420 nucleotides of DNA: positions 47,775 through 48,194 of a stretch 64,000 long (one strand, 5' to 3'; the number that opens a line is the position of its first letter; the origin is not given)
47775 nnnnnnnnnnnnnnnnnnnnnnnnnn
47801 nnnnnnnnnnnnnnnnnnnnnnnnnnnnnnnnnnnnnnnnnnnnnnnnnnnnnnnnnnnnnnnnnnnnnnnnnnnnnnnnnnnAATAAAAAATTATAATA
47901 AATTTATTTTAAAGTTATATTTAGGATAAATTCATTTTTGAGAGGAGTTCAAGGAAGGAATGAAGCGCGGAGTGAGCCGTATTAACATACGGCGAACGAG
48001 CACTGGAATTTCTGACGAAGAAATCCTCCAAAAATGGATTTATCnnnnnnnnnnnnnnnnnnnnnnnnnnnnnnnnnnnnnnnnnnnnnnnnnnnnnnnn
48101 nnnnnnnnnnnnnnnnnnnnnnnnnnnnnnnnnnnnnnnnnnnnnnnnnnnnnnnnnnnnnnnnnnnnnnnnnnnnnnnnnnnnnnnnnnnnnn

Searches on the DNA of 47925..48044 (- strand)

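Call 43: build_rna_model(alignment_id=A3)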
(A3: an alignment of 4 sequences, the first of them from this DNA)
Model R1 built from alignment A3 (4 sequences, 122 columns); structure: RNAalifold consensus.
model positions 120; base pairs 39; branch points 0; effective number of sequences 1.21; information 0.59 bits per position. Calibrated on 0.2 Mb of random sequence (short: E-values are rough).
structure used (alignment columns):
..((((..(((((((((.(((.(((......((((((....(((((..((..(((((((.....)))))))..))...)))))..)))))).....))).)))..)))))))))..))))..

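Call 44: search_with_rna_model(model_id=R1, sources=[window, L001, L002, L003, L004, L009, L010, L013, L021, L024, L025, L041, L043, L055, L060, L089, L090, L091, L092, L093, L094, L095, L096, L097, L098, L099, L100, L101, L102, L103, L104, L105, L106, L107, L108, L109, L110, L111, L112, L113, L114, L115, L116], max_evalue=10, show_alignments=6)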
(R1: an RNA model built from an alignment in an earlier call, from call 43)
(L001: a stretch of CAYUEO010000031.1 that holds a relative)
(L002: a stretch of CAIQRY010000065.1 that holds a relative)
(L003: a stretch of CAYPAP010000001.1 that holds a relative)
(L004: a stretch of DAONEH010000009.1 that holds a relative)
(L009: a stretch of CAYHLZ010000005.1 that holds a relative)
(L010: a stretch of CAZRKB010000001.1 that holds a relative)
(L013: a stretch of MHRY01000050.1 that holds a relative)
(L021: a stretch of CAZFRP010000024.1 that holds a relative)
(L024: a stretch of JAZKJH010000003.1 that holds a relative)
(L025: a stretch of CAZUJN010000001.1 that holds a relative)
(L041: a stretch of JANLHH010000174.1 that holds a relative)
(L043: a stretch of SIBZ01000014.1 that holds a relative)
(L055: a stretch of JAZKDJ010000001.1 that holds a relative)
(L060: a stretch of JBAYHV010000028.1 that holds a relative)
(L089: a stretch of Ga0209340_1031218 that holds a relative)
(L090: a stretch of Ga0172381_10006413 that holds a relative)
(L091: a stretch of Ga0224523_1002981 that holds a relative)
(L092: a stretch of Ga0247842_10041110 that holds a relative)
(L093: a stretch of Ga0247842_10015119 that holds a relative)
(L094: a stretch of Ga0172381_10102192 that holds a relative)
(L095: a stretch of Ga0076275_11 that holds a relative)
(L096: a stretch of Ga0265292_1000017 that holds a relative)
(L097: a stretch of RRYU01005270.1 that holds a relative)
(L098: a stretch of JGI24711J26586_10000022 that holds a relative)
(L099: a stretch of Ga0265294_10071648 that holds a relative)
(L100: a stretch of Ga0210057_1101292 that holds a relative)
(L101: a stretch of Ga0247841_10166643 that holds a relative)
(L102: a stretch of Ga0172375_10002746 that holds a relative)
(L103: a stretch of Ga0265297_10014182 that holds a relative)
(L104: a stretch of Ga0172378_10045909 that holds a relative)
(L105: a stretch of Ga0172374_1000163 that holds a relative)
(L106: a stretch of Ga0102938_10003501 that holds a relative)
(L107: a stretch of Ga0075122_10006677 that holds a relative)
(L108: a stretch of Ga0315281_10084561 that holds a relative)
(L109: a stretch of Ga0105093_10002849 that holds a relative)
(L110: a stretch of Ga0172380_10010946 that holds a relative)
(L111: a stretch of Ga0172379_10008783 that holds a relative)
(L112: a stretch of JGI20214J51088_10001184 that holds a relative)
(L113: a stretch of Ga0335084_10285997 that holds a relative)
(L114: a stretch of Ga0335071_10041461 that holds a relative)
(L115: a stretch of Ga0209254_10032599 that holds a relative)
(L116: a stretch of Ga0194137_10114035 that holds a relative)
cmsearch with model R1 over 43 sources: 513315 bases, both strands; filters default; matches with E-value up to 10: 10.
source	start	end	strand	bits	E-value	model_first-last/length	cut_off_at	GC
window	47925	48044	-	130.6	7.9e-31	1-120/120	no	0.42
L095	17494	17613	+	128.9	2.3e-30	1-120/120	no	0.45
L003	10471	10590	+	126.3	1.1e-29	1-120/120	no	0.36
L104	1094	1215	+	118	1.7e-27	1-120/120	no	0.43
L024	10510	10634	+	46.7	1.2e-08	1-120/120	no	0.37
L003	10471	10590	-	46.5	1.3e-08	1-120/120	no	0.36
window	47925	48044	+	35.6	9.9e-06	1-120/120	no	0.42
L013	9795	9915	+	32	8.8e-05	1-120/120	no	0.5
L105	17344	17414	+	21.5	0.054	1-120/120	no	0.31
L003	3894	3969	-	14.9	3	1-120/120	no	0.32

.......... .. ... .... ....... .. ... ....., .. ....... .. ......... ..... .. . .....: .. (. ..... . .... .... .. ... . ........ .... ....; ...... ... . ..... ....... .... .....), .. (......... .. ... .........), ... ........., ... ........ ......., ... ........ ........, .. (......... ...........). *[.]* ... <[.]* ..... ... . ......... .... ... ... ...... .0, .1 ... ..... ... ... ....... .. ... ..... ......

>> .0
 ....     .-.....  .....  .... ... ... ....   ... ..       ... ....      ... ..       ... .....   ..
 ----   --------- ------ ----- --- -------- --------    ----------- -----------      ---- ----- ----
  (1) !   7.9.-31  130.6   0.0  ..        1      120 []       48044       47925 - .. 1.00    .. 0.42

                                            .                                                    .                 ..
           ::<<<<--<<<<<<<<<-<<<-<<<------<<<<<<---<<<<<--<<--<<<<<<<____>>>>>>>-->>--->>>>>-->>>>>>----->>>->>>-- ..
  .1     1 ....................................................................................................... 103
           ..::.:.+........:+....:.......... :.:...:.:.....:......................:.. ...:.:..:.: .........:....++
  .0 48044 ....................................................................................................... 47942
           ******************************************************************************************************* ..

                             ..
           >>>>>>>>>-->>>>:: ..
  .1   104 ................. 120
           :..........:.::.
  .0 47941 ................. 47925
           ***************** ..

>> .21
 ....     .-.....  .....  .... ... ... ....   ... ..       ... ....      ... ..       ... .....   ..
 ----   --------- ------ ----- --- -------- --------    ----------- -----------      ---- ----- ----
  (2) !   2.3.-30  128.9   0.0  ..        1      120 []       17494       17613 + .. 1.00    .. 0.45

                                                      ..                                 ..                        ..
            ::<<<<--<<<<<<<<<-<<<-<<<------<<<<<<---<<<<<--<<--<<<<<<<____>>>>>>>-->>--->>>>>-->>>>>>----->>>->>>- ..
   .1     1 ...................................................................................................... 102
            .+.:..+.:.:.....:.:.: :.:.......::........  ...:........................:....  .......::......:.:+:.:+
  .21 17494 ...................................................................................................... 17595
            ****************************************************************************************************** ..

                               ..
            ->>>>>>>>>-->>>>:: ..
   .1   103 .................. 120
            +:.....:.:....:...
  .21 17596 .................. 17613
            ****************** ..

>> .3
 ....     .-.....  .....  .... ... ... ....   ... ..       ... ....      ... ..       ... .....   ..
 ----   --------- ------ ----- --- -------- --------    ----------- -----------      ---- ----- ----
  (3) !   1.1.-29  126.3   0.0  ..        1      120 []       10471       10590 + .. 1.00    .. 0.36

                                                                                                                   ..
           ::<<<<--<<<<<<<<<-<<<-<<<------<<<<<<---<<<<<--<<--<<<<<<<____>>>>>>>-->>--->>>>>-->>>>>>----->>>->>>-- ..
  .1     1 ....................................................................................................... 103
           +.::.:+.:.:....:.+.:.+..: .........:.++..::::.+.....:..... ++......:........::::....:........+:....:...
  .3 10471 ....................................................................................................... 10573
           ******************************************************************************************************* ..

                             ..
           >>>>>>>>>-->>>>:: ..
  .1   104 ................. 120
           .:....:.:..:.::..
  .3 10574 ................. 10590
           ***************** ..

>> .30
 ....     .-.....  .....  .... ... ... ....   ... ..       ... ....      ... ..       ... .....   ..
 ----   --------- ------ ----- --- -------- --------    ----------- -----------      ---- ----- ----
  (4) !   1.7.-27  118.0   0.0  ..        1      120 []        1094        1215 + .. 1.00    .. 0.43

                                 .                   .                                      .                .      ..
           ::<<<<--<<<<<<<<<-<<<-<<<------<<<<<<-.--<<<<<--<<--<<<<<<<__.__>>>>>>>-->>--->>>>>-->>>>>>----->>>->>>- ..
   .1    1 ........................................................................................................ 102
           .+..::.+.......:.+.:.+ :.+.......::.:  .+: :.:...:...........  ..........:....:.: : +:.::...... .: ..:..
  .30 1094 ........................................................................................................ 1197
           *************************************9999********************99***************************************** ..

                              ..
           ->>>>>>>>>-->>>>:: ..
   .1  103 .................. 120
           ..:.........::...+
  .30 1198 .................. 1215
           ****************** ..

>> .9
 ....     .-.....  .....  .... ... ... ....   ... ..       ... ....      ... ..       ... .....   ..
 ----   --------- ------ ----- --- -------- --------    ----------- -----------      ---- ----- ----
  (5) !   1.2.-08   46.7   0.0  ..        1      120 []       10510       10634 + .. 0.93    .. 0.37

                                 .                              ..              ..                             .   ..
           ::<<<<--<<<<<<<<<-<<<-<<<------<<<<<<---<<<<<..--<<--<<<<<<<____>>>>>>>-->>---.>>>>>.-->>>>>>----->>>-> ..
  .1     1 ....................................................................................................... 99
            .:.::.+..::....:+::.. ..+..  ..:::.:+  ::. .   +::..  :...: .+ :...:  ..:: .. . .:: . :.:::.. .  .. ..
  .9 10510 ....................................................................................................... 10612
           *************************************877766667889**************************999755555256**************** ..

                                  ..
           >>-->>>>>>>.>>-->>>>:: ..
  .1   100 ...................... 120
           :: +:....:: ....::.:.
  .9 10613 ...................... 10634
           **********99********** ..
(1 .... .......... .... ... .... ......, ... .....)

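Call 45: search_with_rna_model(model_id=R1, sources=[L005, L006, L007, L008, L011, L012, L014, L015, L016, L017, L018, L019, L020, L022, L023, L026, L027, L028, L029, L030, L031, L032, L033, L034, L035, L036, L037, L038, L039, L040, L042, L044, L045, L046, L047, L048, L049, L050, L051, L052, L053, L054, L056, L057, L058, L059, L061, L062, L063, L064, L065, L066, L067, L068, L069, L070, L071, L072, L073, L074, L075, L076, L077, L078, L079, L080, L117, L118, L119, L120, L121, L122, L123, L124, L125, L126, L127, L128, L129, L130, L131, L132, L133, L134, L135, L136, L137, L138, L139, L140, L141, L142, L143, L144, L145, L146, L147, L148, L149, L150], max_evalue=1)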
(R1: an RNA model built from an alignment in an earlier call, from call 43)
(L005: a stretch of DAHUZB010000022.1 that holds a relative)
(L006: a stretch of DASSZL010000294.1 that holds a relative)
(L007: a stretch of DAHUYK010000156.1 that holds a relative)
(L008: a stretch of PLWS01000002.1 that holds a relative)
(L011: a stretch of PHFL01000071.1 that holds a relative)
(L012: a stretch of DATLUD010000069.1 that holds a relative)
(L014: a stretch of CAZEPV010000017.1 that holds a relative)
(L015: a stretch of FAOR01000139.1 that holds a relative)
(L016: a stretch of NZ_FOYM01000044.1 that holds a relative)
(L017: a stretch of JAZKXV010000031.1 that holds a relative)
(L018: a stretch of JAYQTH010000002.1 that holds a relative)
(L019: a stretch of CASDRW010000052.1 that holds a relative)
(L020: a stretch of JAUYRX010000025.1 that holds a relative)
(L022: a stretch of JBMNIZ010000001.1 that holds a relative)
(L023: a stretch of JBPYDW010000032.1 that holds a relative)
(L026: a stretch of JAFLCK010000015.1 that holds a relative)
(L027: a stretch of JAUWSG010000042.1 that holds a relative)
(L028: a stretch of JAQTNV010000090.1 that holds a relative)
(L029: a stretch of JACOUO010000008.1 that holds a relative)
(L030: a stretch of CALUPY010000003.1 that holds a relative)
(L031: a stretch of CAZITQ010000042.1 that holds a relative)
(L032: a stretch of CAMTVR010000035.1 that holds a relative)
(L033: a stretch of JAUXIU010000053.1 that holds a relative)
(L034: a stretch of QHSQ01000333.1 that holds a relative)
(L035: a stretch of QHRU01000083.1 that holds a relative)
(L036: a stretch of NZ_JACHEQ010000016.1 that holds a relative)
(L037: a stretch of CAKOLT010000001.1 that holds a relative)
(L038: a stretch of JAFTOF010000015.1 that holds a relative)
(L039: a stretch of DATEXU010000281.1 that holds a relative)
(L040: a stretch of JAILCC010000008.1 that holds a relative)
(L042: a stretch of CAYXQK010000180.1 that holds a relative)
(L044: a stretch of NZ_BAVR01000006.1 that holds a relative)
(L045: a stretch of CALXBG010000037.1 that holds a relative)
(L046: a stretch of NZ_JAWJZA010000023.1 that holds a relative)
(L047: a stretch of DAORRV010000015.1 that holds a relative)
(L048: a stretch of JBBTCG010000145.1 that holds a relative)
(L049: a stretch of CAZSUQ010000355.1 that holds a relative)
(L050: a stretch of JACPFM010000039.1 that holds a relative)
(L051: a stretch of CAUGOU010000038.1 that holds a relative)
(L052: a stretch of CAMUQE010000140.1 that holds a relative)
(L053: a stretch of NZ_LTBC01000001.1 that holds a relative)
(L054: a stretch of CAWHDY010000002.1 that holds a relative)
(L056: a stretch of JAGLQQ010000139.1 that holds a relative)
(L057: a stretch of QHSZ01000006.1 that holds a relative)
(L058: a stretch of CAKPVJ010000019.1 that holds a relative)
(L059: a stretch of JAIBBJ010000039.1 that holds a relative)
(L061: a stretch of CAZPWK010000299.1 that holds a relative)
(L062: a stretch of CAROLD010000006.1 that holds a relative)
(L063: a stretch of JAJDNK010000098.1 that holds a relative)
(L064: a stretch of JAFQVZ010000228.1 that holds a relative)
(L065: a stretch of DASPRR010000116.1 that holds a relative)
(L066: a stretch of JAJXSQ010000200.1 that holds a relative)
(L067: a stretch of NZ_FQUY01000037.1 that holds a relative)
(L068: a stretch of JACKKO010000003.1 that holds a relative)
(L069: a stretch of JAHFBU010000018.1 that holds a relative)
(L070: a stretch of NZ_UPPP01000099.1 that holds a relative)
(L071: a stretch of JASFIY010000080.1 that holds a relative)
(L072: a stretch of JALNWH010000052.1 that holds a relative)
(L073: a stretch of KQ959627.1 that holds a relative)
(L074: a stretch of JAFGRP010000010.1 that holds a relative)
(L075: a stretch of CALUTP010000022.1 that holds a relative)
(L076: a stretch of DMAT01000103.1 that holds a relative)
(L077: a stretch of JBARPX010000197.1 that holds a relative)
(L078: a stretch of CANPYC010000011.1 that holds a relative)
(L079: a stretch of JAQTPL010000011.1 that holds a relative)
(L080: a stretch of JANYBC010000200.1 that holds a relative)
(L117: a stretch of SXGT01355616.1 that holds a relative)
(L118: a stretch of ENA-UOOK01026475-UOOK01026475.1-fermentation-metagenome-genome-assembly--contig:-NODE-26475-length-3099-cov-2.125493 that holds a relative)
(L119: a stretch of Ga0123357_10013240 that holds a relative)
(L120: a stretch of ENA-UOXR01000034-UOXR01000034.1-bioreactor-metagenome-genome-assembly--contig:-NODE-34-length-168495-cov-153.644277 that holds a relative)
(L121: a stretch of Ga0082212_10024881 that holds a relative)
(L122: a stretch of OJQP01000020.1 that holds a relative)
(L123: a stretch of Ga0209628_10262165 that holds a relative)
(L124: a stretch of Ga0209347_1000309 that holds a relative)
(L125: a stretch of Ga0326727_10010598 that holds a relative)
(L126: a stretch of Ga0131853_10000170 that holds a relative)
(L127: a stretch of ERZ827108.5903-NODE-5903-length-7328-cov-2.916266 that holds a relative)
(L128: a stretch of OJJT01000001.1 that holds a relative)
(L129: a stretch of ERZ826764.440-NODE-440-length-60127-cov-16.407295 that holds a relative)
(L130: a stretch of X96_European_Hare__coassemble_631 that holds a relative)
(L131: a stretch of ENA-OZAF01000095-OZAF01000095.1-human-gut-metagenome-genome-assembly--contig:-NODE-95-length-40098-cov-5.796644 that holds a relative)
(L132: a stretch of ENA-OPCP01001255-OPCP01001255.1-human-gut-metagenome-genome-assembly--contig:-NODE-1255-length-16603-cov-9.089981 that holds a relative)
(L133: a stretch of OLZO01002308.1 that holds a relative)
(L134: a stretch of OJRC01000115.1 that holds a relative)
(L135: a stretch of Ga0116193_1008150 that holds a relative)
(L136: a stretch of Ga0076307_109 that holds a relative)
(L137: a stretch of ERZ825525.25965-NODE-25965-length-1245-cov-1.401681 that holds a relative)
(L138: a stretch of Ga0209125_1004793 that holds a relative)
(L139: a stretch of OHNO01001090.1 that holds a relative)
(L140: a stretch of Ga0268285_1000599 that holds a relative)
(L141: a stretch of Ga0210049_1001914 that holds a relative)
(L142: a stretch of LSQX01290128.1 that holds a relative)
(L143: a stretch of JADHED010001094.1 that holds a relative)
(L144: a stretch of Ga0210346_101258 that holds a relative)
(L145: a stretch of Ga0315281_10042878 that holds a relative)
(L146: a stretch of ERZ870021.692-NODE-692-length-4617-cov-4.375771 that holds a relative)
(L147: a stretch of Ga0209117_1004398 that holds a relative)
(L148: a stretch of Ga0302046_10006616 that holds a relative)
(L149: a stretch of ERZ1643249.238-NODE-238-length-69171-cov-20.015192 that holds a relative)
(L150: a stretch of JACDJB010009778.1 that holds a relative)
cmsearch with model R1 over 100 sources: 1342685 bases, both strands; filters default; matches with E-value up to 1: 5.
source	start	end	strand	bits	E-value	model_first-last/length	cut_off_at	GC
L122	2952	3066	+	37.5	8.4e-06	1-120/120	no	0.5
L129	3167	3267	+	26.7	0.006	11-110/120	no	0.54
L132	2566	2667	+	22.4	0.08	11-110/120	no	0.56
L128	3162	3267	+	19.5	0.48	1-120/120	no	0.54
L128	3069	3151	+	19.3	0.54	1-120/120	no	0.52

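Call 65: search_with_rna_model(model_id=R1, sources=[L122, L129, L132, L128], max_evalue=1, show_alignments=3)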
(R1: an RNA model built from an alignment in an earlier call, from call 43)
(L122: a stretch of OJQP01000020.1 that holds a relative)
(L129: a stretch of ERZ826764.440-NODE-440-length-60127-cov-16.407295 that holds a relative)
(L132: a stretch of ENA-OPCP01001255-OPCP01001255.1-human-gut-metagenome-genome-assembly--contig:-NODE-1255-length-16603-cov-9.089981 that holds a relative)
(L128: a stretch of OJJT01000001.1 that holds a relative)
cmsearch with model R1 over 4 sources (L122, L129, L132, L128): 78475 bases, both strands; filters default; matches with E-value up to 1: 6.
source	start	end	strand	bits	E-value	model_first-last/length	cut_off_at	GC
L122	2952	3066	+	37.5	4.9e-07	1-120/120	no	0.5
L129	3167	3267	+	26.7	0.00035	11-110/120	no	0.54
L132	2566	2667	+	22.4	0.0047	11-110/120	no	0.56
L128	3162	3267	+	19.5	0.028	1-120/120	no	0.54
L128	3069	3151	+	19.3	0.031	1-120/120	no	0.52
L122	5987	6006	+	13.8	0.89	52-71/120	no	0.5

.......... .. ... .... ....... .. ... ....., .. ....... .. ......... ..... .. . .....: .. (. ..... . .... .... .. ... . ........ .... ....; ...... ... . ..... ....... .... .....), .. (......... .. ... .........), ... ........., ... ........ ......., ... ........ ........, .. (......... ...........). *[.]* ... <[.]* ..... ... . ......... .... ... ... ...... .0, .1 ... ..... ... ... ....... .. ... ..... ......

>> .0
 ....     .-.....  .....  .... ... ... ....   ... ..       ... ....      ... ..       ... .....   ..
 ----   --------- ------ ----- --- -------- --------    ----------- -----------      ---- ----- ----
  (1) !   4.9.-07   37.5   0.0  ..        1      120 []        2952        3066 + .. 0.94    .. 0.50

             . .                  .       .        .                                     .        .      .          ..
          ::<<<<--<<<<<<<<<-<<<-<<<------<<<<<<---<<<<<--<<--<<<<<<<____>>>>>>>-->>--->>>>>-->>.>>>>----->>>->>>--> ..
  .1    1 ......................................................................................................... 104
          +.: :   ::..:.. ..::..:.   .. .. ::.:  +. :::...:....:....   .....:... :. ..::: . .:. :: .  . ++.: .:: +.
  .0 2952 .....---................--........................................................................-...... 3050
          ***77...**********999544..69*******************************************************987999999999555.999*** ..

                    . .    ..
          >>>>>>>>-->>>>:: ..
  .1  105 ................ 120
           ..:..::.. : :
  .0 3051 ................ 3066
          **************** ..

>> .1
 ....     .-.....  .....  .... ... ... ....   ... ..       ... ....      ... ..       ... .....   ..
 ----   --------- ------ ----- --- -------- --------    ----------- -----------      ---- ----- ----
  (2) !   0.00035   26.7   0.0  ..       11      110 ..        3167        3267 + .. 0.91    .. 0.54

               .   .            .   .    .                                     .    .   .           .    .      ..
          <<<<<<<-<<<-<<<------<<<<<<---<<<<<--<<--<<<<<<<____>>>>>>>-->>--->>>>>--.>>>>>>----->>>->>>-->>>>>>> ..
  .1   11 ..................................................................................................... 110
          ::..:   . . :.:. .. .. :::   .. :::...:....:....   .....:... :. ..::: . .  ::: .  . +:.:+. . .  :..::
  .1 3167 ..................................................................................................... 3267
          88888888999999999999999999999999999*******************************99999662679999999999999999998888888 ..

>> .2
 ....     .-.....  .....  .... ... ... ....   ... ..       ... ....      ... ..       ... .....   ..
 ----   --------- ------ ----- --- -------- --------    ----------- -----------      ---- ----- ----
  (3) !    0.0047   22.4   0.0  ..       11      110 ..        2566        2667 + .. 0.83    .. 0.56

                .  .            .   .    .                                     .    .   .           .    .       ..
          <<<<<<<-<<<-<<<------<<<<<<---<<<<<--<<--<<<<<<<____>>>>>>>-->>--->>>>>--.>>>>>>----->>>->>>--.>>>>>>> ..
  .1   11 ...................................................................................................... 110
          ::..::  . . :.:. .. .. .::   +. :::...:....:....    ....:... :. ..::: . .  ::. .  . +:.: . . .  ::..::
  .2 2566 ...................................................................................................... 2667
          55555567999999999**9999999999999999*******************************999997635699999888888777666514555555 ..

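Call 72: search_with_rna_model(model_id=R1, sources=[L095, L104, L024, L013, L122, L129, L132, L128], max_evalue=0.05, make_alignment=true)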
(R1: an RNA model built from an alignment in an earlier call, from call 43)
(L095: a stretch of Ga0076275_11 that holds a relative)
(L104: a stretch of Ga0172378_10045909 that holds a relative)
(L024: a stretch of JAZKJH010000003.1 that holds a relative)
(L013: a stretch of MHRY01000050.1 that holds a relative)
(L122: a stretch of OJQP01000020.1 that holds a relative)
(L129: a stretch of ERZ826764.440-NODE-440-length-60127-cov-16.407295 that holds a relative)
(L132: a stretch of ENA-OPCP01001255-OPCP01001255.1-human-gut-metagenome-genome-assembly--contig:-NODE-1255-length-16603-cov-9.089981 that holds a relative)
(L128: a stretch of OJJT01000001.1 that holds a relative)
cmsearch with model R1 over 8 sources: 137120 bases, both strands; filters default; matches with E-value up to 0.05: 8.
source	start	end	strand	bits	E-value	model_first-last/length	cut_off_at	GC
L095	17494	17613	+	128.9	6.1e-31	1-120/120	no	0.45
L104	1094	1215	+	118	4.5e-28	1-120/120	no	0.43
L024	10510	10634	+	46.7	3.2e-09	1-120/120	no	0.37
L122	2952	3066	+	37.5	8.5e-07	1-120/120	no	0.5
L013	9795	9915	+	32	2.4e-05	1-120/120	no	0.5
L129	3167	3267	+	26.7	0.00062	11-110/120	no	0.54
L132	2566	2667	+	22.4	0.0082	11-110/120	no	0.56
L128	3162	3267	+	19.5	0.049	1-120/120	no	0.54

Alignment A4: 8 matches aligned to the model, 132 columns, each read 5' to 3' on its own strand. Consensus structure (alignment columns), stored with it:
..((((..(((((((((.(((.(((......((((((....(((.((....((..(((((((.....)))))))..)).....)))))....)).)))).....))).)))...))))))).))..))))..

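Call 74: build_rna_model(alignment_id=A4)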
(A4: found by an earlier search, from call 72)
Model R2 built from alignment A4 (8 sequences, 132 columns); structure: stored with the alignment.
model positions 120; base pairs 39; branch points 0; effective number of sequences 3.12; information 0.59 bits per position. Calibrated on 0.2 Mb of random sequence (short: E-values are rough).
structure used (alignment columns):
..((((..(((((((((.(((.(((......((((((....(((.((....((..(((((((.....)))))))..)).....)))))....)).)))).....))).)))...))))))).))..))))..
